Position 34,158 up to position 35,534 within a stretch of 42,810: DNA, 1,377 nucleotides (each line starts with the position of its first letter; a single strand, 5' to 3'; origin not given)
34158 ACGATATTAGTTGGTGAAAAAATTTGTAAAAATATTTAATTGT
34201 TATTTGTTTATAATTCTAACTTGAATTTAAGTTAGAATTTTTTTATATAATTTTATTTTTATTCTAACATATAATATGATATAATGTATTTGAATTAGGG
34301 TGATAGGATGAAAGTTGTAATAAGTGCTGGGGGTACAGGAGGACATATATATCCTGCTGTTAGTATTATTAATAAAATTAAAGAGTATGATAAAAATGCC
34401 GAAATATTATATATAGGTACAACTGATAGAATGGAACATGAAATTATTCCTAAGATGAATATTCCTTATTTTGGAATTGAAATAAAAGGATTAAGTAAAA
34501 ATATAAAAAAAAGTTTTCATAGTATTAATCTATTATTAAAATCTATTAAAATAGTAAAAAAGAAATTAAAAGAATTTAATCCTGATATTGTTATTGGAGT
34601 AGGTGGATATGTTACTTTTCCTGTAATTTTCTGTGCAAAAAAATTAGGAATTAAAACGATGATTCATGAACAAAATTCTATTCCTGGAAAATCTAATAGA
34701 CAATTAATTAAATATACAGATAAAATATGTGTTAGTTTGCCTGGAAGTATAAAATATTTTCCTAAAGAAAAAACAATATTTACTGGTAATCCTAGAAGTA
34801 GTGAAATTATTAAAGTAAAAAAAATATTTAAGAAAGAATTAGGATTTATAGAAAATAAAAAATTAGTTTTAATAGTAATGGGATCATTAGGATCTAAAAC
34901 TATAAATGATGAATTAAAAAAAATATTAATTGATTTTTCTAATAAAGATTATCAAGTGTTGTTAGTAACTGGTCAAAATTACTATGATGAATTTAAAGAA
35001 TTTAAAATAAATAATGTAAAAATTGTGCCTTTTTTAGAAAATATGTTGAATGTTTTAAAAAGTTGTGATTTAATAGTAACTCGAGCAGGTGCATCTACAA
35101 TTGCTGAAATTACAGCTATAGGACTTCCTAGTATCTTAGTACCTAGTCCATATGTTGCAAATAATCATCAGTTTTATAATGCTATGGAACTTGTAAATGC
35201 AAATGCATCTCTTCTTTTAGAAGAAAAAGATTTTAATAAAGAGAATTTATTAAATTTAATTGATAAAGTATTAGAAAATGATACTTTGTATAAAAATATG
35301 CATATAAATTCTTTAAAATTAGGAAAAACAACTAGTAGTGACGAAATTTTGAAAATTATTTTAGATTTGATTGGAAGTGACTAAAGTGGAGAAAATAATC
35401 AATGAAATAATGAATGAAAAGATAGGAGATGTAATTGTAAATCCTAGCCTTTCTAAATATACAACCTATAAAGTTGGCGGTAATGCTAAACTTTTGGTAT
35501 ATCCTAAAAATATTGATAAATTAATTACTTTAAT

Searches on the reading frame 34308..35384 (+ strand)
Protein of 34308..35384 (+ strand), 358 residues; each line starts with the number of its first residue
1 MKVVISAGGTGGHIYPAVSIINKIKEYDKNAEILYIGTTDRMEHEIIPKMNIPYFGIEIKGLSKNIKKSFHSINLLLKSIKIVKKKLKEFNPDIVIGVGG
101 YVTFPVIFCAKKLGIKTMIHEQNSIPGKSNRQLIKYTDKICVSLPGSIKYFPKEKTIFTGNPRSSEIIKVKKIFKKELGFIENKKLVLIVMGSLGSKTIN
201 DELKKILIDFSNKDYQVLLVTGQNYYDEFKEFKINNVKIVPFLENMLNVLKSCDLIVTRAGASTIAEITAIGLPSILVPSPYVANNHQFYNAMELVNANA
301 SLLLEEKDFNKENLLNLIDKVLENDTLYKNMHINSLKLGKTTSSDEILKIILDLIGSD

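Call 64: find_related_loci(query=window:34308-35384:+, collection=genome_contigs, flank=500)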
Query window:34308-35384:+ (358 aa) in genome_contigs; peptide patterns used: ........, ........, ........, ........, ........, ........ (x = any residue, [..] = any of these).
263 stretches matched a pattern; 56 encode a relative of the query (tblastn E <= 1e-3); 56 distinct loci.
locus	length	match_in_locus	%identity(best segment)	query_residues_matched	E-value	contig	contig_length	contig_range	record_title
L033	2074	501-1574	79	1-358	0e+0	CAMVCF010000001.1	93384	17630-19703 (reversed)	MAG TPA_asm: uncultured Clostridia bacterium isolate SRR8387715_bin.102_metaWRAP_v1.3_MAG genome assembly, contig: ERZ14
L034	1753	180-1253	75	1-358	0e+0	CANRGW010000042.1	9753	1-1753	MAG: uncultured Bacilli bacterium isolate Lapin-022__bin40 genome assembly, contig: Lapin-022__NODE_7068_length_9753_cov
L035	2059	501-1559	76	6-358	5e-180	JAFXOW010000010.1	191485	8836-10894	MAG: Bacilli bacterium isolate RGIG6611 Sheep_Rumen-1__c99771, whole genome shotgun sequence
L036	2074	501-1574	74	1-358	6e-179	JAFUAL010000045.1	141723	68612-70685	MAG: Bacilli bacterium isolate RGIG4316 Roe_deer_Duodenum.Co__c336265, whole genome shotgun sequence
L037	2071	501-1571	74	1-357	8e-179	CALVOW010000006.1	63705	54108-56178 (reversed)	MAG: uncultured Bacilli bacterium isolate BRZ_ES__bin28 genome assembly, contig: BRZ_ES__NODE_769_length_63705_cov_12.44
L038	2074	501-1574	72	1-358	4e-172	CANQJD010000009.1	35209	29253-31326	MAG: uncultured Bacilli bacterium isolate Lapin-032__bin104 genome assembly, contig: Lapin-032__NODE_1975_length_35209_c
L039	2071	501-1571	73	1-357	5e-170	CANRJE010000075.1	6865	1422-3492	MAG: uncultured Bacilli bacterium isolate Lapin-033__bin8 genome assembly, contig: Lapin-033__NODE_9105_length_6865_cov_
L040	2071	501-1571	72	1-357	4e-167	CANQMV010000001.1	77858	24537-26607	MAG: uncultured Bacilli bacterium isolate Lapin-012__bin89 genome assembly, contig: Lapin-012__NODE_621_length_77858_cov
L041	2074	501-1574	71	1-358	2e-166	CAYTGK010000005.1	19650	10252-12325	MAG TPA_asm: uncultured Muribaculaceae bacterium isolate SRP314395_co1_48 genome assembly, contig: NODE_2423_length_1965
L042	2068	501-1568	70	1-356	4e-165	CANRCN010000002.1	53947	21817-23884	MAG: uncultured Bacilli bacterium isolate Lapin-027__bin5 genome assembly, contig: Lapin-027__NODE_434_length_53947_cov_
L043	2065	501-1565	70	1-356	5e-163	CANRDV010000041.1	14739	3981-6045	MAG: uncultured Bacilli bacterium isolate Lapin-025__bin58 genome assembly, contig: Lapin-025__NODE_3136_length_14739_co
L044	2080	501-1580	61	1-358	2e-136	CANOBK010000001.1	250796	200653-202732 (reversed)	MAG TPA_asm: uncultured Bacillales bacterium isolate SRR19759455_bin.3_metawrap_v1.3_MAG genome assembly, contig: NODE.2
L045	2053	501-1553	57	1-349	4e-130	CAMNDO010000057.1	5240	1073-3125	MAG: uncultured Bacillales bacterium isolate SRR873596_bin.95_metaWRAP_v1.3_MAG genome assembly, contig: NODE.41749_leng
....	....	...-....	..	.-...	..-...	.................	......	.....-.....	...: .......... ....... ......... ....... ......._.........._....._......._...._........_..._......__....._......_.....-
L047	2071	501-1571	51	1-356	3e-116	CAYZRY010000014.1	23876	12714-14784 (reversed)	MAG TPA_asm: uncultured Muribaculaceae bacterium isolate SRP274231_co1_332 genome assembly, contig: NODE_1590_length_238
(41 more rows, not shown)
